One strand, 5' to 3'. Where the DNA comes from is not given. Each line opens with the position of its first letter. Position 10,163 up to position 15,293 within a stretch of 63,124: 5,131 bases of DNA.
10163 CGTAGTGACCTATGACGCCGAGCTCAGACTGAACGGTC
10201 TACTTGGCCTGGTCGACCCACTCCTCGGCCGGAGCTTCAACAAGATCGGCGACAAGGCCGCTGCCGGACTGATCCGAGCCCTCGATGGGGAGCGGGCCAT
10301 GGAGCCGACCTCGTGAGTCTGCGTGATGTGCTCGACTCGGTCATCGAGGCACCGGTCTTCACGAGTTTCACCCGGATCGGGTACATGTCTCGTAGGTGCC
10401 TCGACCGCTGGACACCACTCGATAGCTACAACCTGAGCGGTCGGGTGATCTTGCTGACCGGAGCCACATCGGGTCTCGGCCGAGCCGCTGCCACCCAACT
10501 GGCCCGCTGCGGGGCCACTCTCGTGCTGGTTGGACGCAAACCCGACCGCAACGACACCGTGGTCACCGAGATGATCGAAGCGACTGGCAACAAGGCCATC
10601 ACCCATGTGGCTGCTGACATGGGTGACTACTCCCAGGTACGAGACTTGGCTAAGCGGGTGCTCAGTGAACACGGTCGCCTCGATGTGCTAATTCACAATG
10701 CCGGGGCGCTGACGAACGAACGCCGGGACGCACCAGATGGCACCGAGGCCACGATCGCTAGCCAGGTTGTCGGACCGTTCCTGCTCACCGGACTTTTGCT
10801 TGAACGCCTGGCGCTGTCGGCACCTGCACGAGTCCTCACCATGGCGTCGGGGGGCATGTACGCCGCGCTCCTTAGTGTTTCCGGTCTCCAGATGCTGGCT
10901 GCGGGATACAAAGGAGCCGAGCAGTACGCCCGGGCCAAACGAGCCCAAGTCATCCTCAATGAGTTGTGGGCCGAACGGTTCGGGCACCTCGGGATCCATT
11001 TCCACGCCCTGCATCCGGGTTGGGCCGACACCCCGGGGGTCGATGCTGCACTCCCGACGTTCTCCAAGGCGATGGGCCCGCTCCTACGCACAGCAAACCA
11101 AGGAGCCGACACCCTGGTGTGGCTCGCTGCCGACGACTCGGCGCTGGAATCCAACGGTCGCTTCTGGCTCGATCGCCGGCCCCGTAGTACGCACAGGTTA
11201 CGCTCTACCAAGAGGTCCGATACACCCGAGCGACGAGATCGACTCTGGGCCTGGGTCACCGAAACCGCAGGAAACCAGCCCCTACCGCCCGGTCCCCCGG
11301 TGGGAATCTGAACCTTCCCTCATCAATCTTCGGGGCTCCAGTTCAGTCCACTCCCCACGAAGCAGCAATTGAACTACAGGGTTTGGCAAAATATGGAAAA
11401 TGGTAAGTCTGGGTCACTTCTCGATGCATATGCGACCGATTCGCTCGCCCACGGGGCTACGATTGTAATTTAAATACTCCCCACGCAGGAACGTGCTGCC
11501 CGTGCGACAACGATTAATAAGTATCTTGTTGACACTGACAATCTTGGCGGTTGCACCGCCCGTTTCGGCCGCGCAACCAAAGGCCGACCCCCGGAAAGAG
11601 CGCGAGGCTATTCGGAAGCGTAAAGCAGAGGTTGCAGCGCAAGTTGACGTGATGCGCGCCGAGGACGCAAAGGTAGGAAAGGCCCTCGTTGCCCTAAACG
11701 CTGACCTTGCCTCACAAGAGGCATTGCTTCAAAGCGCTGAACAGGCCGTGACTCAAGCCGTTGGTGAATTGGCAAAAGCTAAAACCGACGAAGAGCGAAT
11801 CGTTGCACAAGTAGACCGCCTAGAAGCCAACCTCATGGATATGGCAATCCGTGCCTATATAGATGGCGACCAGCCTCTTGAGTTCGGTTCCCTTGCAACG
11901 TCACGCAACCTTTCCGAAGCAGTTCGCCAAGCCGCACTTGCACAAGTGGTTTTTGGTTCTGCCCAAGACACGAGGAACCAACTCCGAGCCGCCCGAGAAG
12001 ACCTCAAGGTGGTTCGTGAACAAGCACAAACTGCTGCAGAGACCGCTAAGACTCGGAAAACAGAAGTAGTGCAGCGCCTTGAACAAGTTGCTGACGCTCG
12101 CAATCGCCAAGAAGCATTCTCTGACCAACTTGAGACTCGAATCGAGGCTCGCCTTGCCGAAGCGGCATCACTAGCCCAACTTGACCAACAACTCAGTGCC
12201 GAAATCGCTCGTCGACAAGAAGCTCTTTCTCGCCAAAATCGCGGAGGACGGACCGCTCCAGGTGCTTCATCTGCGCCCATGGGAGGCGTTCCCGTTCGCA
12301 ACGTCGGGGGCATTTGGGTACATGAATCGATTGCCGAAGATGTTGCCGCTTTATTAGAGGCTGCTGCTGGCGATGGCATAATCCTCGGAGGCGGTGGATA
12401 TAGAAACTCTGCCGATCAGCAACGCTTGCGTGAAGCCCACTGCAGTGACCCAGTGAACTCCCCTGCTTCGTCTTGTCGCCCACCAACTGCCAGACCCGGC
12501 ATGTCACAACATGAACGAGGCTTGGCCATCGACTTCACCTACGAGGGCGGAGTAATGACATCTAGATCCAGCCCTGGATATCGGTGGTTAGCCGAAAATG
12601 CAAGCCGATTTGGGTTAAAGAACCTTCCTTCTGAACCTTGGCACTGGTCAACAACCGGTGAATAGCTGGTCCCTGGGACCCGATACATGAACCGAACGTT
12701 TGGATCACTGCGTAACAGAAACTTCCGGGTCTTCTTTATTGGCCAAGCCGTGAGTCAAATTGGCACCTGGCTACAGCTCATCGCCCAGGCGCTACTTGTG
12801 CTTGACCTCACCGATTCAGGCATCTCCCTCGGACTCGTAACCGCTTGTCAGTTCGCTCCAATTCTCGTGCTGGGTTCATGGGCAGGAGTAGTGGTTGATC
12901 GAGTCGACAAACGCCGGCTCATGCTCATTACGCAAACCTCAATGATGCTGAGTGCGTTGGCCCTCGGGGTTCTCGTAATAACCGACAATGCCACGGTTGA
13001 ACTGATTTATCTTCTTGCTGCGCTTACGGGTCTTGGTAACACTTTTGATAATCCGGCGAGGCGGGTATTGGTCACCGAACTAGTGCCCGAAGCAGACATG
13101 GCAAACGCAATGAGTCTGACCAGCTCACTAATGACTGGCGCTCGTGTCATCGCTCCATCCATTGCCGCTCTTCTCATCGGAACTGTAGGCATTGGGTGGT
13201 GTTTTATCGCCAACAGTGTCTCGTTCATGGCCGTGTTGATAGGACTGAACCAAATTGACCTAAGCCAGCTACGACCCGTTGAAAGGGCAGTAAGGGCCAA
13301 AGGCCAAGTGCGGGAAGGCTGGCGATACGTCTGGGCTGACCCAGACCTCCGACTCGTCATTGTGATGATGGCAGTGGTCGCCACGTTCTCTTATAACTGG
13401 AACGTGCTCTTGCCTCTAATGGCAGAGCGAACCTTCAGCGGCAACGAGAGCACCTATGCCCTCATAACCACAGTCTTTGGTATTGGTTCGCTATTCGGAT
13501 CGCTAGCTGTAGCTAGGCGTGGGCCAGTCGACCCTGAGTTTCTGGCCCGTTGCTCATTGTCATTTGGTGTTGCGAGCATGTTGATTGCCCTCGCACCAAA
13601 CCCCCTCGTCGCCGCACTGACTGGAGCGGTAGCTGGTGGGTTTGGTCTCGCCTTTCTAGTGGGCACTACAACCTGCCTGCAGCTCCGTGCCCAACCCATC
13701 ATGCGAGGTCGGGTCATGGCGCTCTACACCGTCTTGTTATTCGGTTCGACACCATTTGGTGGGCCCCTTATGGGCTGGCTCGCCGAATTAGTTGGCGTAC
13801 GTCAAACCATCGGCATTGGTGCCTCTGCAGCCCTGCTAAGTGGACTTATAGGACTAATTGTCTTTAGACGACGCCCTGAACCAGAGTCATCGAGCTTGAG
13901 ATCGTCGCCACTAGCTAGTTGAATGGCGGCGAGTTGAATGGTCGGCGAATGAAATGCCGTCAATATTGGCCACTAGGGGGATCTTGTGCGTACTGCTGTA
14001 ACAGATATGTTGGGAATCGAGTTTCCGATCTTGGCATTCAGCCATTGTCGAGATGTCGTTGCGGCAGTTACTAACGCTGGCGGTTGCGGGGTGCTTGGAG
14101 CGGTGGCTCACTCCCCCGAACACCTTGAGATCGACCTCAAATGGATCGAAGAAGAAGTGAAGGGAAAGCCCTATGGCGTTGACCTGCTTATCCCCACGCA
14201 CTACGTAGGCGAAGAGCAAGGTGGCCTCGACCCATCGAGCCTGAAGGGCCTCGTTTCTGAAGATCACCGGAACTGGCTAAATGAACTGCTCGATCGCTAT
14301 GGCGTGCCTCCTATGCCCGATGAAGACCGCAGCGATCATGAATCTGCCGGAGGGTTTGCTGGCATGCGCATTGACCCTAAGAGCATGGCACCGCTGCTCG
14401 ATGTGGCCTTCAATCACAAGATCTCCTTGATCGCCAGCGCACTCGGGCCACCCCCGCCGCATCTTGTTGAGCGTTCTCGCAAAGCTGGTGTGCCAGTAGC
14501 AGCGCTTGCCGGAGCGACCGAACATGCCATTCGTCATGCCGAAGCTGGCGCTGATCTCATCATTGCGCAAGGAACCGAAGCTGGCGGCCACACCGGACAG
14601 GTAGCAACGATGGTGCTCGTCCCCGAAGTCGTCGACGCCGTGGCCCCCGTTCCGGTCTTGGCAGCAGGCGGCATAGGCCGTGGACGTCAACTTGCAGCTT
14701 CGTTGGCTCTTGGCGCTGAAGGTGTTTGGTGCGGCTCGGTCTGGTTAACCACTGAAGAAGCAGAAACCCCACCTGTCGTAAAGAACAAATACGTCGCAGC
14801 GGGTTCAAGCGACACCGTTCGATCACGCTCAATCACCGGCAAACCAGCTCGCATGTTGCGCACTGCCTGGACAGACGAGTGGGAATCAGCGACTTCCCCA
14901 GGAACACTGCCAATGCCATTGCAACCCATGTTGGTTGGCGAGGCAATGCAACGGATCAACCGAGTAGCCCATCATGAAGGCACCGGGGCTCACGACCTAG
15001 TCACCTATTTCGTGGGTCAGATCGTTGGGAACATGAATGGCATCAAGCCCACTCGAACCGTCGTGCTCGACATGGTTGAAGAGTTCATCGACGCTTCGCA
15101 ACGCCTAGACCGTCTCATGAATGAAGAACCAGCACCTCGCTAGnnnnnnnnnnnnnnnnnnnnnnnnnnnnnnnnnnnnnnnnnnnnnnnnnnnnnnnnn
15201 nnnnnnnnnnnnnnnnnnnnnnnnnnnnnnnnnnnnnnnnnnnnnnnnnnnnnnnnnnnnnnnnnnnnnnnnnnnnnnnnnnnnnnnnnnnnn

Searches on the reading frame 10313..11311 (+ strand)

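Call 48: search_protein_families(library=pfam, proteins=[window:10313-11311:+], max_evalue=0.00001)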
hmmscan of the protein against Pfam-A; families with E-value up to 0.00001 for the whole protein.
window:10313-11311:+ (332 aa): 4 families
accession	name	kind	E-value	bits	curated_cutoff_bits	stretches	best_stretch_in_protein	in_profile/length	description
PF00106.31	adh_short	-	4e-25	88.9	26.6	1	45-243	2-187/195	short chain dehydrogenase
PF13561.12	adh_short_C2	-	1.6e-21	77.4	27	1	50-276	1-221/236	Enoyl-(Acyl carrier protein) reductase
PF08659.16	KR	-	4.6e-11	43.4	22.6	1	46-180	3-136/180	KR domain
PF01370.27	Epimerase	-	4.3e-08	33.3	20.9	1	46-224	1-161/240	NAD dependent epimerase/dehydratase family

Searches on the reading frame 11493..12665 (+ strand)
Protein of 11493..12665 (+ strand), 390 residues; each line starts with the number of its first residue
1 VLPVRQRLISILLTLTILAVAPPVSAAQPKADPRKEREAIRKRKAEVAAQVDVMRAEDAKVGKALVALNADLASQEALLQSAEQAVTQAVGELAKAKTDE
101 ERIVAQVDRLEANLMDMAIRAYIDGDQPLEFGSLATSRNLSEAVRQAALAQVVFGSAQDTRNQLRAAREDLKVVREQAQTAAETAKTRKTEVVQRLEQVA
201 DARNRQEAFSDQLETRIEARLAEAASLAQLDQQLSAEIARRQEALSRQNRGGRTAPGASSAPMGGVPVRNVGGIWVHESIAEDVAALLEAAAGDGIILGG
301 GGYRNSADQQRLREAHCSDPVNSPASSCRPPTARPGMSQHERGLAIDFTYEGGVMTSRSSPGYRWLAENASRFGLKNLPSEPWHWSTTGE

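Call 48: search_protein_families(library=pfam, proteins=[window:11493-12665:+], max_evalue=0.00001)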
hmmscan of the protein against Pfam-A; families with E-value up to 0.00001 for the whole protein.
window:11493-12665:+ (390 aa): 1 family
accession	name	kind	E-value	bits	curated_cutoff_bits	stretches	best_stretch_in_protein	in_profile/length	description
PF02557.22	VanY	-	1.5e-10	41.4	25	1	275-386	3-128/132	D-alanyl-D-alanine carboxypeptidase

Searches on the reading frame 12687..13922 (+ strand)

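Call 48: search_protein_families(library=pfam, proteins=[window:12687-13922:+], max_evalue=0.00001)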
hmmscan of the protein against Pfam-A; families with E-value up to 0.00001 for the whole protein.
window:12687-13922:+ (411 aa): 2 families
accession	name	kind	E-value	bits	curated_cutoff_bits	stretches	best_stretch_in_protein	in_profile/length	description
PF05977.19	MFS_3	-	4.4e-53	181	27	1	4-401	3-400/524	Transmembrane secretion effector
PF07690.21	MFS_1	-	4.9e-32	111.6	33.4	2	17-274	2-257/347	Major Facilitator Superfamily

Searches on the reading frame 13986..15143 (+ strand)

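Call 48: search_protein_families(library=pfam, proteins=[window:13986-15143:+], max_evalue=0.00001)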
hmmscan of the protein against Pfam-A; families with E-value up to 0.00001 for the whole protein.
window:13986-15143:+ (385 aa): 2 families
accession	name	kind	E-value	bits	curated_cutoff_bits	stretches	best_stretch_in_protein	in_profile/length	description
PF03060.21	NMO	-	1.3e-51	176.4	28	1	4-366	3-331/331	Nitronate monooxygenase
PF01070.24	FMN_dh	-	1.8e-07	31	24.9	1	179-255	230-307/350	FMN-dependent dehydrogenase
